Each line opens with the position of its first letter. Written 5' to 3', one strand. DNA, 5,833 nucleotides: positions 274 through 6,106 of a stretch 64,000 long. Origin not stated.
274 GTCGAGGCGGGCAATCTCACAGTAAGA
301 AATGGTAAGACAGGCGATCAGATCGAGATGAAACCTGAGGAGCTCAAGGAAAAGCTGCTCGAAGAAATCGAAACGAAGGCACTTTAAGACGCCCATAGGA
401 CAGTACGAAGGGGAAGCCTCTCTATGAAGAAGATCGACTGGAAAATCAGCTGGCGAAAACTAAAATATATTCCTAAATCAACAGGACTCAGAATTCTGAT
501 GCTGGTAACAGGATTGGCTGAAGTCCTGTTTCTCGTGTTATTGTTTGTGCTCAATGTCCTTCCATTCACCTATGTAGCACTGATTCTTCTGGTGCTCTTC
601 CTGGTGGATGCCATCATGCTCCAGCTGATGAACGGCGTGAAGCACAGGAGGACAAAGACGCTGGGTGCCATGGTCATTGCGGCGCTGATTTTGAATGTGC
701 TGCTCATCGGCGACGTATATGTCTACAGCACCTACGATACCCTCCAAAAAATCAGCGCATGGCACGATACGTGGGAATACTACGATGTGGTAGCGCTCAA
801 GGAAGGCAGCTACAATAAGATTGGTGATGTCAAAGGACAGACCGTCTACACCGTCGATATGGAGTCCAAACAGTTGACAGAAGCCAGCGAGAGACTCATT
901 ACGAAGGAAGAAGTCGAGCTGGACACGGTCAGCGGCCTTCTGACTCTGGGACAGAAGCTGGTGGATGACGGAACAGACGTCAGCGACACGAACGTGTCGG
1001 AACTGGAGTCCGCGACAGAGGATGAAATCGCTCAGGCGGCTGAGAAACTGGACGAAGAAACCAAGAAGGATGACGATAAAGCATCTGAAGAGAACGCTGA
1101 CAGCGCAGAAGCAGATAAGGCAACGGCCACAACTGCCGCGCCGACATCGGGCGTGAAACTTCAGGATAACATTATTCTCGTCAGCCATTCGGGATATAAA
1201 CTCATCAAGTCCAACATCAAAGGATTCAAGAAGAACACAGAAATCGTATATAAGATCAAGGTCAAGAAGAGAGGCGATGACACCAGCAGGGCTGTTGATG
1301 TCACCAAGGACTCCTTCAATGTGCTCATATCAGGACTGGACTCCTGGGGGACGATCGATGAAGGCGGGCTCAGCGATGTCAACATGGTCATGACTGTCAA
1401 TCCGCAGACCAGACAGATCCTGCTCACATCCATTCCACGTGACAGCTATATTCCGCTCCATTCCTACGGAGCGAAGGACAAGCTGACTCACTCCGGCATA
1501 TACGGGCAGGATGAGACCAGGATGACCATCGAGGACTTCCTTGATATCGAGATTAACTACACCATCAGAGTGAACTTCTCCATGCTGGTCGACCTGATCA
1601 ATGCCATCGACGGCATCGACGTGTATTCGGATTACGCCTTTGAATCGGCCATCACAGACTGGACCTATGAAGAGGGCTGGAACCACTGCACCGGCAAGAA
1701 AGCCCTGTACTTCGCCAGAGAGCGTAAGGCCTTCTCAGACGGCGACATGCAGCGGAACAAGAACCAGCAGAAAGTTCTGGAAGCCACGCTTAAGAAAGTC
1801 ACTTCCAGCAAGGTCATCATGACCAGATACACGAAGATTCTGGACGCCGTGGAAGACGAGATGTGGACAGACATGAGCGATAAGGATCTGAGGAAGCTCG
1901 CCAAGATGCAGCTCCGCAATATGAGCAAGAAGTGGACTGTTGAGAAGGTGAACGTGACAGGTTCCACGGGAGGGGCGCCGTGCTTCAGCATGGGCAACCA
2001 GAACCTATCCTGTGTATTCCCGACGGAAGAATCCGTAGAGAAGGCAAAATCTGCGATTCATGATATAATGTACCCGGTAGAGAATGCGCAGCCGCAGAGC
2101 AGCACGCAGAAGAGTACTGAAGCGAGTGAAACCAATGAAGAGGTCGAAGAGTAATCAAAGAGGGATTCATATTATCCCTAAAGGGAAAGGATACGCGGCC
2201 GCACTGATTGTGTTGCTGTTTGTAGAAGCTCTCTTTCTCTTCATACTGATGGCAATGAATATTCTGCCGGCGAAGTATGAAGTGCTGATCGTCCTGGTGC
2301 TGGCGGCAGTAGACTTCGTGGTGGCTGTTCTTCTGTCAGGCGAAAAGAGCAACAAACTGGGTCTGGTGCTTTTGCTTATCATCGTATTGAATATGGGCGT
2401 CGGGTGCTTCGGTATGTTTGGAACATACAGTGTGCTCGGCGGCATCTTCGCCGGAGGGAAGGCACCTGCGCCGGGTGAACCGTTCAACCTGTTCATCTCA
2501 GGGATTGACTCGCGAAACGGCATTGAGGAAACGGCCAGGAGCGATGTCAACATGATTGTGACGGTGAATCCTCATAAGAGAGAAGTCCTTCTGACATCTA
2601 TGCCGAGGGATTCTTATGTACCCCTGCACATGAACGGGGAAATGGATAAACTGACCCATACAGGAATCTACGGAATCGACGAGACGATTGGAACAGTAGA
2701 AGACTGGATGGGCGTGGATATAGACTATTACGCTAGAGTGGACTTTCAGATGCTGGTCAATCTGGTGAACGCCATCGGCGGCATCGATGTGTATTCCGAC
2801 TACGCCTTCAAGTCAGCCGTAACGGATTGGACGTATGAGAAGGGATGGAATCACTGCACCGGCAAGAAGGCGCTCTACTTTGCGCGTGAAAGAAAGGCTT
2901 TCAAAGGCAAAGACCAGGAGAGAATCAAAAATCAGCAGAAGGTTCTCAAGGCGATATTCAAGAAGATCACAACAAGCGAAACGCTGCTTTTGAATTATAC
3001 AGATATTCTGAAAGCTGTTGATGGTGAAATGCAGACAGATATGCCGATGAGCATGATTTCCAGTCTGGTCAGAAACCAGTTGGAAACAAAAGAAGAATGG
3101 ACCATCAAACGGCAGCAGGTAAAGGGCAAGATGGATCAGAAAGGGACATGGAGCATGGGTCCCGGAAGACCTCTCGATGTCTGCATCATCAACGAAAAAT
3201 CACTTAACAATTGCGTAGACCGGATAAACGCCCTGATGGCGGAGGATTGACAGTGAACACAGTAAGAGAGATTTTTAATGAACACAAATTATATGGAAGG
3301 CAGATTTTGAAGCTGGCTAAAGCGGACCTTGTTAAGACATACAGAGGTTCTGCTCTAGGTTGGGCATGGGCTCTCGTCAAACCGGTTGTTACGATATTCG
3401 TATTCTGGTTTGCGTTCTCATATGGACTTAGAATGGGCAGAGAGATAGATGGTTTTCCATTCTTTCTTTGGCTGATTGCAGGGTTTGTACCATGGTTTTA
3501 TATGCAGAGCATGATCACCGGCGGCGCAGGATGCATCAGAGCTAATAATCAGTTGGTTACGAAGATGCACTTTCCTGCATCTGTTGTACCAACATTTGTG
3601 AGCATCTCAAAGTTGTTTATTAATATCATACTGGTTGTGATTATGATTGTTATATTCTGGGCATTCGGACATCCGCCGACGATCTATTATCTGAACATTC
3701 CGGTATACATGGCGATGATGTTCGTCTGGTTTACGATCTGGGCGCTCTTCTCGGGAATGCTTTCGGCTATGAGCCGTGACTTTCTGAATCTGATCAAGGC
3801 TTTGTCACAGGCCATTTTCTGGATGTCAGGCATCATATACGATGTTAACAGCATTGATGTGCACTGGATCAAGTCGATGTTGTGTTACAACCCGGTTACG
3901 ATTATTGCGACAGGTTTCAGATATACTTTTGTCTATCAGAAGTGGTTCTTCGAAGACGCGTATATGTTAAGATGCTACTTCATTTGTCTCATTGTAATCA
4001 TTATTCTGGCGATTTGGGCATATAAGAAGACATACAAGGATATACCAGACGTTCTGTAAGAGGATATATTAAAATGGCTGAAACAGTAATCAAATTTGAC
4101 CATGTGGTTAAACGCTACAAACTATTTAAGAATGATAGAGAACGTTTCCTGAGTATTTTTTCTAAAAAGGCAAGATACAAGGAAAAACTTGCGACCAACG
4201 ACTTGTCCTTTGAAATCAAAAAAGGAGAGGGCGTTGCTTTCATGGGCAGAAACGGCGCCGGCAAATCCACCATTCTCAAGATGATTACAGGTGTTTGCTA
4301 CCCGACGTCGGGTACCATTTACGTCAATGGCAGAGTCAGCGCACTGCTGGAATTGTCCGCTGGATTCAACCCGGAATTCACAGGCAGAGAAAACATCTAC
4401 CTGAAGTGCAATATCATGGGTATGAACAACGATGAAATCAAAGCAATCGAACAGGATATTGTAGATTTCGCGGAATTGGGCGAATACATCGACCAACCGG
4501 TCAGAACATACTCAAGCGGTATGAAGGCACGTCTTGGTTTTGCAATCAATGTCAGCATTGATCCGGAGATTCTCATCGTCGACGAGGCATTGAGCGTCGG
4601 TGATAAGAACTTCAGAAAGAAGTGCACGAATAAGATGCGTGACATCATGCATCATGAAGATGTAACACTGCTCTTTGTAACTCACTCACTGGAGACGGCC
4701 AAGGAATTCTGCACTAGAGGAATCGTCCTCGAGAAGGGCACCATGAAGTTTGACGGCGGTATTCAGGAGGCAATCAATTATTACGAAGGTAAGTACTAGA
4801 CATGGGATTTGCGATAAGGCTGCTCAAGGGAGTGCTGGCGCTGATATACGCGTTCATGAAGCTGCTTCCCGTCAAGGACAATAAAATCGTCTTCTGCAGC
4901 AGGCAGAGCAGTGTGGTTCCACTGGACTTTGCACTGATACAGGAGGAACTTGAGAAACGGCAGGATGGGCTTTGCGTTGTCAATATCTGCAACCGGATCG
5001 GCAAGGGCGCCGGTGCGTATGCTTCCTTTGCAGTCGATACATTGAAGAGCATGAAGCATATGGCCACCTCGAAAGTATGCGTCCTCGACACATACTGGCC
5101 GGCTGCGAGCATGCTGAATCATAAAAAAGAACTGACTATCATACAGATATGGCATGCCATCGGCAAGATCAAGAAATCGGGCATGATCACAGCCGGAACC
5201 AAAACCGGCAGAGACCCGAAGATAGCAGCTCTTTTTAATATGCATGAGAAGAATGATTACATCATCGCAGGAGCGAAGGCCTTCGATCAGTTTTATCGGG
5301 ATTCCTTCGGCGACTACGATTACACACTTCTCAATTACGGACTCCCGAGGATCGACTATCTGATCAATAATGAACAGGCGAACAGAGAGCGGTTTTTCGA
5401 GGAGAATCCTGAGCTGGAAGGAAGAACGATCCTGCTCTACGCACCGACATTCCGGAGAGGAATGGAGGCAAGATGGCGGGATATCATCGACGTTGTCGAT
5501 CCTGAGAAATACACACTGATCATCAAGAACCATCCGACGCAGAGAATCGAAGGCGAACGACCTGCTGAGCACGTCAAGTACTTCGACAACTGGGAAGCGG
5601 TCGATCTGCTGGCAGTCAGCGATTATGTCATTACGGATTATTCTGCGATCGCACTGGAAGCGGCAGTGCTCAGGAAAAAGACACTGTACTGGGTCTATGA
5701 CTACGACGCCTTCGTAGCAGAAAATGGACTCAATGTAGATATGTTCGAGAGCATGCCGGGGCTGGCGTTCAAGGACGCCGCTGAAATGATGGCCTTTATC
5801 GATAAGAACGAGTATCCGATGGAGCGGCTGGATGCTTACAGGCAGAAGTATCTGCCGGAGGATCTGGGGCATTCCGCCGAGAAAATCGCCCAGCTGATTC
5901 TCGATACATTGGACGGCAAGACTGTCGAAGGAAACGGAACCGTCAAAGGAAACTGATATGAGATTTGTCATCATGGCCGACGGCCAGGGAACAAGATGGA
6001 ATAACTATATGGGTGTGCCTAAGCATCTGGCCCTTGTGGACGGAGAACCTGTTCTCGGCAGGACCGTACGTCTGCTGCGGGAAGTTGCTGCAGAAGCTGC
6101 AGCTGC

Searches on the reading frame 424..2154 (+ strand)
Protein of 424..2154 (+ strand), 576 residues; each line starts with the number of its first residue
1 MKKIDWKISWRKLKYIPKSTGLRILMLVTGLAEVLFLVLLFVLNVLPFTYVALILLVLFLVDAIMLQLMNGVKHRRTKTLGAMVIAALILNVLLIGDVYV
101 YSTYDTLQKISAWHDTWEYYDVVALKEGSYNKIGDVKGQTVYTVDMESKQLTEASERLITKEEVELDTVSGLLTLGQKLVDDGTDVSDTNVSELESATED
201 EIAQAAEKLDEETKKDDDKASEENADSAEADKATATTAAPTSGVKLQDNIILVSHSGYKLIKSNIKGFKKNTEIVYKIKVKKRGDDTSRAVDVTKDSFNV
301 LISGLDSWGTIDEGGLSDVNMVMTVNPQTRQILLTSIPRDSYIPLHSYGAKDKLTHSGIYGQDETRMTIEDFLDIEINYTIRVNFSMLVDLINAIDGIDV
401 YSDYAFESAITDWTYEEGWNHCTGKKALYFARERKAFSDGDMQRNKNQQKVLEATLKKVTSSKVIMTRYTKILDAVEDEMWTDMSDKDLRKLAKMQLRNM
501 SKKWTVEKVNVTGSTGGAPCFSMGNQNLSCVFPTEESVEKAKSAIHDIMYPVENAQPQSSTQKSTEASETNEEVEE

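Call 4: search_protein_families(library=pfam, proteins=[window:424-2154:+], max_evalue=0.01)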
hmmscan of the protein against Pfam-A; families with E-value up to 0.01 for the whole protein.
window:424-2154:+ (576 aa): 1 family
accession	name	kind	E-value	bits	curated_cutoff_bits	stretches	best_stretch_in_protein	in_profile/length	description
PF03816.19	LytR_cpsA_psr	-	5.1e-33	114.8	24.6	1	317-460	2-149/150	LytR_cpsA_psr family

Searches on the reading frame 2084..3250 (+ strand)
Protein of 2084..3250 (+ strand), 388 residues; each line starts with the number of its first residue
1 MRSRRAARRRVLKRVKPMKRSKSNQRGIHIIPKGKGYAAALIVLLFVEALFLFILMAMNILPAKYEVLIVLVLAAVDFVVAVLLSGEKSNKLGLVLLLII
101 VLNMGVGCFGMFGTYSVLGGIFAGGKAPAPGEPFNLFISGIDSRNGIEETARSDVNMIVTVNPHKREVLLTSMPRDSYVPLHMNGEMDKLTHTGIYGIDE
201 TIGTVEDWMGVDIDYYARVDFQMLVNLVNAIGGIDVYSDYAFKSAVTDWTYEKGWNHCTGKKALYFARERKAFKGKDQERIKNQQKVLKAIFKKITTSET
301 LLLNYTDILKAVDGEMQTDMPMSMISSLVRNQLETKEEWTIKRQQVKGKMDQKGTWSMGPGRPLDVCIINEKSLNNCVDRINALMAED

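Call 4: search_protein_families(library=pfam, proteins=[window:2084-3250:+], max_evalue=0.01)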
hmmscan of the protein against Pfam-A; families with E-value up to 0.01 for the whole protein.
window:2084-3250:+ (388 aa): 1 family
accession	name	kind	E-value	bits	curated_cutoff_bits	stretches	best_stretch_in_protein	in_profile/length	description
PF03816.19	LytR_cpsA_psr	-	2.2e-37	129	24.6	1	152-295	1-148/150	LytR_cpsA_psr family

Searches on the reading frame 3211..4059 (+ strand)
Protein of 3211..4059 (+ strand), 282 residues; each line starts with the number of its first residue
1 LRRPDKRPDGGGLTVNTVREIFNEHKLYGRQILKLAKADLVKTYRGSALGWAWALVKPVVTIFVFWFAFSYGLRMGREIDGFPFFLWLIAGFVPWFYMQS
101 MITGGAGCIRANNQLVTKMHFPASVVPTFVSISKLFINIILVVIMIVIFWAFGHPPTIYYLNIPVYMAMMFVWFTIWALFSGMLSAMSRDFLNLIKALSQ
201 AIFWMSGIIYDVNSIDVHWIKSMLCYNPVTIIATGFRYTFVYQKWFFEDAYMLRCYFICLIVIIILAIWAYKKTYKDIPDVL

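Call 4: search_protein_families(library=pfam, proteins=[window:3211-4059:+], max_evalue=0.01)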
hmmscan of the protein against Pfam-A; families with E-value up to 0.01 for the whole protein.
window:3211-4059:+ (282 aa): 1 family
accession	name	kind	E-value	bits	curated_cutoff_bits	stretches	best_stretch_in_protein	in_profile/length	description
PF01061.29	ABC2_membrane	-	6e-13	49.3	26.9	1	31-240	2-210/211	ABC-2 type transporter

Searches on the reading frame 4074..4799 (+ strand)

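Call 4: search_protein_families(library=pfam, proteins=[window:4074-4799:+], max_evalue=0.01)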
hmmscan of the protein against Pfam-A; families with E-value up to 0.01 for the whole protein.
window:4074-4799:+ (241 aa): 5 families
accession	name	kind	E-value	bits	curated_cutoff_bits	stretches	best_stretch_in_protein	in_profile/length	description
PF00005.33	ABC_tran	-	4.9e-22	79.4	25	1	42-173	2-136/137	ABC transporter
PF13555.12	AAA_29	-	0.00053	20.1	27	1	46-79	17-50/61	P-loop containing region of AAA domain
PF13476.12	AAA_23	-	0.00065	20.8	27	1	55-80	23-48/201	AAA domain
PF13304.12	AAA_21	-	0.00082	20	27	0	55-72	3-20/304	AAA domain, putative AbiEii toxin, Type IV TA system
PF00350.29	Dynamin_N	-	0.0034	17.9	27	1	54-153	1-86/168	Dynamin family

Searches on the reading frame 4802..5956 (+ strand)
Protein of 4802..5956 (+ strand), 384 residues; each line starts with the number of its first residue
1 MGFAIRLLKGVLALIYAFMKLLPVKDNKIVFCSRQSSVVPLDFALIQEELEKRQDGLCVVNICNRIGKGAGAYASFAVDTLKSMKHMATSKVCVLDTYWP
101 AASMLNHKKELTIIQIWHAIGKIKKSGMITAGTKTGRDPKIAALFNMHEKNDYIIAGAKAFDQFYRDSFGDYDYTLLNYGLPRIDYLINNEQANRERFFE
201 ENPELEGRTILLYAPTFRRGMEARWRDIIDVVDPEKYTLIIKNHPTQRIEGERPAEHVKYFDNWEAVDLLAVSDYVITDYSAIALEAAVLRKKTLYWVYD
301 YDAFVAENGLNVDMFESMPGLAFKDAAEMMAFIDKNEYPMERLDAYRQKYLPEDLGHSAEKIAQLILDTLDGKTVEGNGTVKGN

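Call 4: search_protein_families(library=pfam, proteins=[window:4802-5956:+], max_evalue=0.01)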
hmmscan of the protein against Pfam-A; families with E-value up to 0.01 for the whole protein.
window:4802-5956:+ (384 aa): 1 family
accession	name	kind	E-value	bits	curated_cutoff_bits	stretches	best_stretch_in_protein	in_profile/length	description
PF04464.20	Glyphos_transf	-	3.8e-46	158.2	22.1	1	16-367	3-366/367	CDP-Glycerol:Poly(glycerophosphate) glycerophosphotransferase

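Call 9: search_protein_families(library=ncbifam, proteins=[window:4802-5956:+], max_evalue=0.01)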
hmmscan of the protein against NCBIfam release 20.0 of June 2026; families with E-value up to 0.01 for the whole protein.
window:4802-5956:+ (384 aa): 4 families
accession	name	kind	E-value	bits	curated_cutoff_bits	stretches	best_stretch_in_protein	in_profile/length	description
NF041711.1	TagprimaseTarB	equivalog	1.1e-35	123.6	500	1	79-328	81-323/362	teichoic acid glycerol-phosphate primase TarB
NF041713.1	Tar_polymTarL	equivalog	4.1e-26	91.7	1000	1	11-364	194-557/562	teichoic acid ribitol-phosphate polymerase TarL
NF041712.1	techglyph_taseTarF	equivalog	8.4e-13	48.1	550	1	81-367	83-387/388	teichoic acid glycerol-phosphate transferase TarF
NF046086.1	BFO_1060_trans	domain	5.2e-05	22.5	200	1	235-305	219-297/365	BFO_1060 family glycosyltransferase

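Call 52: search_solved_structures(query=window:4802-5956:+, max_evalue=0.01)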
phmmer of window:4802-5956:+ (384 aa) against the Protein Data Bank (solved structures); distinct sequences matched with E-value up to 0.01: 5.
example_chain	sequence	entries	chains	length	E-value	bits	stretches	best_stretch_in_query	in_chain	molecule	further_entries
8va1_A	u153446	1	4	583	2.2e-21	79.7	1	90-365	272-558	Teichoic acid ribitol-phosphate polymerase TarL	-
3l7i_A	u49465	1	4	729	1.1e-13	54.4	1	104-367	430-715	Teichoic acid biosynthesis protein F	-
3l7m_A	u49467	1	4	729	1.7e-13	53.7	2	266-367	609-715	Teichoic acid biosynthesis protein F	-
3l7j_A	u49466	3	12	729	9.1e-13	51.3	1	104-367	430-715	Teichoic acid biosynthesis protein F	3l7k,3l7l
8qoy_A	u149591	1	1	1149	2.6e-08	36.7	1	175-369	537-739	TagF-like capsule polymerase Cps3D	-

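Call 86: search_solved_structures(query=window:4802-5956:+, max_evalue=1e-10, show_alignments=2)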
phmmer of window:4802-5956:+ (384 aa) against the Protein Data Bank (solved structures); distinct sequences matched with E-value up to 1e-10: 4.
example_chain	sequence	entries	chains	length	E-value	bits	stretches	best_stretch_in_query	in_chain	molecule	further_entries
8va1_A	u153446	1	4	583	2.2e-21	79.7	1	90-365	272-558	Teichoic acid ribitol-phosphate polymerase TarL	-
3l7i_A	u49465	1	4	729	1.1e-13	54.4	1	104-367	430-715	Teichoic acid biosynthesis protein F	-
3l7m_A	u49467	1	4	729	1.7e-13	53.7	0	266-367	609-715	Teichoic acid biosynthesis protein F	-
3l7j_A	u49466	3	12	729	9.1e-13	51.3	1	104-367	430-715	Teichoic acid biosynthesis protein F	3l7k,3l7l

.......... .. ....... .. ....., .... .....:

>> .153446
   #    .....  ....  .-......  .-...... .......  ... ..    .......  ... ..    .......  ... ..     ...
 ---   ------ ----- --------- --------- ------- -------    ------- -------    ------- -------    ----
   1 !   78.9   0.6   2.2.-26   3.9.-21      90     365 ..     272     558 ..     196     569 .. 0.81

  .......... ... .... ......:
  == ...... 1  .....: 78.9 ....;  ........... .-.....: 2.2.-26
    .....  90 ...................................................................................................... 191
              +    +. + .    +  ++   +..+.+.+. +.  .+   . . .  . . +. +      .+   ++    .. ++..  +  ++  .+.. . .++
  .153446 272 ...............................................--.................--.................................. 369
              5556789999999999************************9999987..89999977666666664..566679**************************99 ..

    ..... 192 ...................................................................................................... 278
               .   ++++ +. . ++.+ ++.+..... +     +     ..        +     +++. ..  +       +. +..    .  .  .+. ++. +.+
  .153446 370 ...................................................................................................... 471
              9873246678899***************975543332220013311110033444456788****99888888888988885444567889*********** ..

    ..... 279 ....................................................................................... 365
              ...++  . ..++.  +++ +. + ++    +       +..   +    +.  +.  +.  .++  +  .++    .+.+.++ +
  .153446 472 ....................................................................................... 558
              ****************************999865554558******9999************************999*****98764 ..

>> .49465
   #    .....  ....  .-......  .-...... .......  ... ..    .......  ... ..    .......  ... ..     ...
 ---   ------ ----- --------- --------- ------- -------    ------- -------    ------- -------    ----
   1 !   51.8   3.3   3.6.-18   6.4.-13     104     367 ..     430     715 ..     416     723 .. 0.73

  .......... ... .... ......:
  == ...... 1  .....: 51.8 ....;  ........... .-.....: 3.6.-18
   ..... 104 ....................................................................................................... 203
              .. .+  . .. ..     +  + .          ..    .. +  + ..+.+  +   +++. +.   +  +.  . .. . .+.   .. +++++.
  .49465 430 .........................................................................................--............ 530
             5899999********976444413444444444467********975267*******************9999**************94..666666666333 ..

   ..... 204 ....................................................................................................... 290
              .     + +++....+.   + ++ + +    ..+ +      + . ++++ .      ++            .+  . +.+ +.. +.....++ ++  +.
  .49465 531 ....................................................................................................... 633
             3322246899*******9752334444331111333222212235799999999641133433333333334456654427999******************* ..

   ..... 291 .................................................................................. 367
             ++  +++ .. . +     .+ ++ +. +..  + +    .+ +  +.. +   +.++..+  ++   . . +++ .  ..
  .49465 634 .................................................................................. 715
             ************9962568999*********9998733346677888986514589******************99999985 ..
